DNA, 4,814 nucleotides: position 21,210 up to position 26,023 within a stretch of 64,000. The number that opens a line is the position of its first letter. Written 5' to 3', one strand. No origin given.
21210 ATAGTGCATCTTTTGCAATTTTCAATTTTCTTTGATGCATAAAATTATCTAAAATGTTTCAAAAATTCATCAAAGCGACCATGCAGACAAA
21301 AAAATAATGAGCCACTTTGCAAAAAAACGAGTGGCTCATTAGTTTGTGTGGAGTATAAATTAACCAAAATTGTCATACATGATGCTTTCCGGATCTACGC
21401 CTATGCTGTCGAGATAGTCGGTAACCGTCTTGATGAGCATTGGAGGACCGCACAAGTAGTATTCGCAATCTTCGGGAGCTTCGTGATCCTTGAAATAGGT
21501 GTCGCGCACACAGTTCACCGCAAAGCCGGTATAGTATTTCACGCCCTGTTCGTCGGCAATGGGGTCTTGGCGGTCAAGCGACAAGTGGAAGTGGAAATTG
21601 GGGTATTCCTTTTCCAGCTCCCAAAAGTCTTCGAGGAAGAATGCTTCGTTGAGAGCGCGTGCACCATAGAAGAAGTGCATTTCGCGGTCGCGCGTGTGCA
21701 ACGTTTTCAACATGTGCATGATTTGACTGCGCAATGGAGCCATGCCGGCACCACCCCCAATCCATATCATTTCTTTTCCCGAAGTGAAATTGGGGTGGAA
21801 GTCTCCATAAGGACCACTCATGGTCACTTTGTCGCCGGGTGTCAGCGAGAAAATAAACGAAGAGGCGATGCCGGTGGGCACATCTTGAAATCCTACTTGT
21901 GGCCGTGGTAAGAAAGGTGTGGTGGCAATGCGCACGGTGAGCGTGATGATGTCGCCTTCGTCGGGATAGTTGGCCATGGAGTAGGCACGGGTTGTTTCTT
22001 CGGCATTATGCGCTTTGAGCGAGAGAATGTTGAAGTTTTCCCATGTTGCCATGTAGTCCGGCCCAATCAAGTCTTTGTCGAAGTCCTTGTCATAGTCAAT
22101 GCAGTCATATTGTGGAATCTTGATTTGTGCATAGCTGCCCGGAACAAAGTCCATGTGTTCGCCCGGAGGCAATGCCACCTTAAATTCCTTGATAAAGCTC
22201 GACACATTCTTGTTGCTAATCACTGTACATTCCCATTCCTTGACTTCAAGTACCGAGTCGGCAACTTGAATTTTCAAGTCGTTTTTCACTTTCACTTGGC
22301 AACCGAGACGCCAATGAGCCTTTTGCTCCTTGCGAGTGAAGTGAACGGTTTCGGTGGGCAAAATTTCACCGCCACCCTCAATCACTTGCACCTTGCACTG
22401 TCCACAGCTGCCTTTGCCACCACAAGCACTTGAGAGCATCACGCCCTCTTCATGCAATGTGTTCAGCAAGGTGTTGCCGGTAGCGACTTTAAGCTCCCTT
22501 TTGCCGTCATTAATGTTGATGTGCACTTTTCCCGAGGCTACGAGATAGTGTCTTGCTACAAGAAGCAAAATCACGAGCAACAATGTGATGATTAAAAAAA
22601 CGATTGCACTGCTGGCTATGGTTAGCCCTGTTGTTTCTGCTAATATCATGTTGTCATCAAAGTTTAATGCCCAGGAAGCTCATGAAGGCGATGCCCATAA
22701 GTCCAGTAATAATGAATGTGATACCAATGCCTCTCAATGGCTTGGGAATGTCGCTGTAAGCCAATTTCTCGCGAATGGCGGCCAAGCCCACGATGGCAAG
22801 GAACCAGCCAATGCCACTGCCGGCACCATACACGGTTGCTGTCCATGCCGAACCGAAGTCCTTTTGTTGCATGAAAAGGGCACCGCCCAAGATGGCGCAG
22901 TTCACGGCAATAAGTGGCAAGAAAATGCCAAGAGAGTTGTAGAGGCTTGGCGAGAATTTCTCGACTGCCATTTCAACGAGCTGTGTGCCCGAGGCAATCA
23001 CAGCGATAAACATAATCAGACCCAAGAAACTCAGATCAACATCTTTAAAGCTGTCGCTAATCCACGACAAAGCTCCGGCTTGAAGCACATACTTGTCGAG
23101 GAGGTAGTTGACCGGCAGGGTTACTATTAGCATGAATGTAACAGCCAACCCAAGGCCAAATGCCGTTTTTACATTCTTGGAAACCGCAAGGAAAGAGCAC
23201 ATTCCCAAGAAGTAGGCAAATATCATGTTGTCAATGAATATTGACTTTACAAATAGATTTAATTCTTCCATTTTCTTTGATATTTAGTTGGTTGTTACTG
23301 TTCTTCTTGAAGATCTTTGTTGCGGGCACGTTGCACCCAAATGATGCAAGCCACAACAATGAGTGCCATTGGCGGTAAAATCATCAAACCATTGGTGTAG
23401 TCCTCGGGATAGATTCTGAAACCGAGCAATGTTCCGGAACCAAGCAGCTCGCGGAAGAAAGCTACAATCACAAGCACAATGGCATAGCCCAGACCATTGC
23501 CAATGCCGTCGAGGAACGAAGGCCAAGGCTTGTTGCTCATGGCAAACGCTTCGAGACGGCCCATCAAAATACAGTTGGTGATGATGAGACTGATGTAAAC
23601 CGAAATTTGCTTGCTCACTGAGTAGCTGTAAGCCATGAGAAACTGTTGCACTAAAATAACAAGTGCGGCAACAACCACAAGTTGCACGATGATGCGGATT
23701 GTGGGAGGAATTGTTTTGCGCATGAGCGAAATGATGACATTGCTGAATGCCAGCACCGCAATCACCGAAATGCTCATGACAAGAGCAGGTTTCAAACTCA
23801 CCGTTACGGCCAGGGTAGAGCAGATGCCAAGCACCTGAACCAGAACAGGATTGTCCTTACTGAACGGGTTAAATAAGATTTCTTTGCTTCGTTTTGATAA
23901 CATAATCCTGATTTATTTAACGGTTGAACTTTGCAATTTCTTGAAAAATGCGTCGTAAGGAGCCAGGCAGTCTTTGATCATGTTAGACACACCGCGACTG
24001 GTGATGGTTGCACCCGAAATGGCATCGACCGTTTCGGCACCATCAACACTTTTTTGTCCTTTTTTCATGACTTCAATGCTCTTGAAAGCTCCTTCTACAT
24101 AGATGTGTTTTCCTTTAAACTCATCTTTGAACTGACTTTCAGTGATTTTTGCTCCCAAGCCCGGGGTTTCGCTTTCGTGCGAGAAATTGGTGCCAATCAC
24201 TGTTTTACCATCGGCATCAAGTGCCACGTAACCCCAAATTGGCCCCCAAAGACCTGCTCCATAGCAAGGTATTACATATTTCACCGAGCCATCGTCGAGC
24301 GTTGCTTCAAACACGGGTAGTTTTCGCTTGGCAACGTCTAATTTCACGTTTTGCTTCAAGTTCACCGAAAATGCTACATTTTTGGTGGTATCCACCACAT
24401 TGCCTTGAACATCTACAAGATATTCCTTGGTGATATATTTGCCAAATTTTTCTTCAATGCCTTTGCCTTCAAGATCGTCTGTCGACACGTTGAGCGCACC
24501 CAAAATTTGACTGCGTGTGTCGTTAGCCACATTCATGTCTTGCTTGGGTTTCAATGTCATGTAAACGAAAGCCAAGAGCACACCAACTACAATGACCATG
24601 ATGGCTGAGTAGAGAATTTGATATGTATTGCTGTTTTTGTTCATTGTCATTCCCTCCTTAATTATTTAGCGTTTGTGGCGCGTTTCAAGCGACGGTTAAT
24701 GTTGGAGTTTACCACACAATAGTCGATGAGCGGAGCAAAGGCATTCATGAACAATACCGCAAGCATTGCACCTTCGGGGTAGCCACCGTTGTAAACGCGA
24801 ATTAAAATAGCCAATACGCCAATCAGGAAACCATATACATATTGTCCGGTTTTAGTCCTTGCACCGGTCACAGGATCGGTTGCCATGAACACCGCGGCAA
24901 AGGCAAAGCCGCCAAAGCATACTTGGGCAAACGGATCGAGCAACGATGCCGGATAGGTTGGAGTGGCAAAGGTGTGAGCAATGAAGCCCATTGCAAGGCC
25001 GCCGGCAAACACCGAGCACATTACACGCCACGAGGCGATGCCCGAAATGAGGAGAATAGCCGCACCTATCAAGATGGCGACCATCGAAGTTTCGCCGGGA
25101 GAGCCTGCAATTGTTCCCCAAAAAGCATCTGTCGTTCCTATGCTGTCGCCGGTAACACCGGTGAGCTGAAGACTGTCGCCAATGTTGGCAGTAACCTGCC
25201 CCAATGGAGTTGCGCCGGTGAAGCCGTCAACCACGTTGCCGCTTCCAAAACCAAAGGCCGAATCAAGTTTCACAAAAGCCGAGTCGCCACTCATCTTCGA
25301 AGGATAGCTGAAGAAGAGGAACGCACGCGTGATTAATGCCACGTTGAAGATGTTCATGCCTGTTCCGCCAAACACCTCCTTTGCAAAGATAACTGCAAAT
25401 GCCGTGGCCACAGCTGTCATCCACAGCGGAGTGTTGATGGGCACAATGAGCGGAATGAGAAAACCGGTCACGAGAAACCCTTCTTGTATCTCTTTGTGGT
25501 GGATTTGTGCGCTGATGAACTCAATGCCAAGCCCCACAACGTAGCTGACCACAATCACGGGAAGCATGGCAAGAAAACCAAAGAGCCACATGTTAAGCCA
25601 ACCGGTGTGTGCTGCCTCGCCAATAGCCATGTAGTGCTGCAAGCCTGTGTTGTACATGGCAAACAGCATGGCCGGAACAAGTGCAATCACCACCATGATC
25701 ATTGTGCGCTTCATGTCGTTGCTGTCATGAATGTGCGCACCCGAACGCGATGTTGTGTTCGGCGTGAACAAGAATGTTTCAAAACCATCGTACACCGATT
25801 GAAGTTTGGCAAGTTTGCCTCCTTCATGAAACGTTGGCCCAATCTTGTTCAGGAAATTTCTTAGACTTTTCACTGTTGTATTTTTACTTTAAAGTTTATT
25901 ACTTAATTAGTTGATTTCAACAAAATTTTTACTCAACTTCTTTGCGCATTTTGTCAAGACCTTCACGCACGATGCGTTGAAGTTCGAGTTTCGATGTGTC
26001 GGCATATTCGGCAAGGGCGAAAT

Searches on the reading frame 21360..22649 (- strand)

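Call 98: search_protein_families(library=pfam, proteins=[window:21360-22649:-], max_evalue=0.00001)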
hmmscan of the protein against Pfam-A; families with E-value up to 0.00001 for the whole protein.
window:21360-22649:- (429 aa): 3 families
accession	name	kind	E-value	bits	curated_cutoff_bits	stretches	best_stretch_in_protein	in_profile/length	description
PF00175.26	NAD_binding_1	-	8.1e-12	46.2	22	1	297-410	2-108/109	Oxidoreductase NAD-binding domain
PF00111.32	Fer2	-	3e-10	40.3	21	1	45-122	2-77/77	2Fe-2S iron-sulfur cluster binding domain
PF00970.30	FAD_binding_6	-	9.3e-10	39.2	21.1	1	211-284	40-97/99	Oxidoreductase FAD-binding domain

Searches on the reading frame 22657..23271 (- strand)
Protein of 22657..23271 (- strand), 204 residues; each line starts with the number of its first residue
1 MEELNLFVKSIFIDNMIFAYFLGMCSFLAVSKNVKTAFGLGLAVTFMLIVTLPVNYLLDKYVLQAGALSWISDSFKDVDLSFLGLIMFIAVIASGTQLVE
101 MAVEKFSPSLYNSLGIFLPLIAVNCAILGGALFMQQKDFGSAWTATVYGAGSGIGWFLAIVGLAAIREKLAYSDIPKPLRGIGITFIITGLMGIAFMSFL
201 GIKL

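Call 98: search_protein_families(library=pfam, proteins=[window:22657-23271:-], max_evalue=0.00001)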
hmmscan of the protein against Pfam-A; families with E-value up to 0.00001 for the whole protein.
window:22657-23271:- (204 aa): 1 family
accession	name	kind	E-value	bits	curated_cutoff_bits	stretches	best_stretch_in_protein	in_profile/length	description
PF02508.19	Rnf-Nqr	-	3.4e-56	190.4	23.8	1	5-202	3-173/174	Rnf-Nqr subunit, membrane protein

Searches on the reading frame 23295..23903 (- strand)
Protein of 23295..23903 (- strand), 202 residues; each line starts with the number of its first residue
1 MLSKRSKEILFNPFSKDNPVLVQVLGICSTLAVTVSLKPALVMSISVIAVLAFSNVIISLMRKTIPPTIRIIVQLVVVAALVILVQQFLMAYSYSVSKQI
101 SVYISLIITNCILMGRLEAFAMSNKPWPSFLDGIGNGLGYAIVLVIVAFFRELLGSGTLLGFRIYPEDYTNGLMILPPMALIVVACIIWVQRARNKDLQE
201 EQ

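Call 98: search_protein_families(library=pfam, proteins=[window:23295-23903:-], max_evalue=0.00001)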
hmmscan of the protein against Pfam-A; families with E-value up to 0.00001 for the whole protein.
window:23295-23903:- (202 aa): 1 family
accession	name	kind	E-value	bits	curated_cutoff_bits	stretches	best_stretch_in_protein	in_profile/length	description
PF02508.19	Rnf-Nqr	-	1.3e-58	198.3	23.8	1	8-188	3-174/174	Rnf-Nqr subunit, membrane protein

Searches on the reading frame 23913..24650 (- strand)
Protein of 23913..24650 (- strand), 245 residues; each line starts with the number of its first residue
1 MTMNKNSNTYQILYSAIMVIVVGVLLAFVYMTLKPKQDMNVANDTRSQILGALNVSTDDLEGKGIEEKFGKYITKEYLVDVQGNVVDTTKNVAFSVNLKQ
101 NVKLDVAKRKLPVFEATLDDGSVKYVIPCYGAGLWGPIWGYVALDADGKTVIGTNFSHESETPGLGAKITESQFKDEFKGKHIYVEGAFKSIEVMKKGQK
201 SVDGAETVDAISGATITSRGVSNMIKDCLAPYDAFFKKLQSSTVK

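Call 98: search_protein_families(library=pfam, proteins=[window:23913-24650:-], max_evalue=0.00001)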
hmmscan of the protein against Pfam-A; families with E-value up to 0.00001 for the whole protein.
window:23913-24650:- (245 aa): 1 family
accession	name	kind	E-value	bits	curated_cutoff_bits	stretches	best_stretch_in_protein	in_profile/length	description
PF04205.19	FMN_bind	-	4.2e-22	79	22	1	133-229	1-76/77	FMN-binding domain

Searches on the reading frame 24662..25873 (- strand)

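Call 99: search_protein_families(library=pfam, proteins=[window:24662-25873:-], max_evalue=0.00001)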
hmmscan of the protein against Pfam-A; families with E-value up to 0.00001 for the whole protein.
window:24662-25873:- (403 aa): 1 family
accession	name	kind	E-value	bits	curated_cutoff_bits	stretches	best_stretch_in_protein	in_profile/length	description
PF03116.20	NQR2_RnfD_RnfE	-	1.3e-97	327.2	27.7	1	43-392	3-295/296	NQR2, RnfD, RnfE family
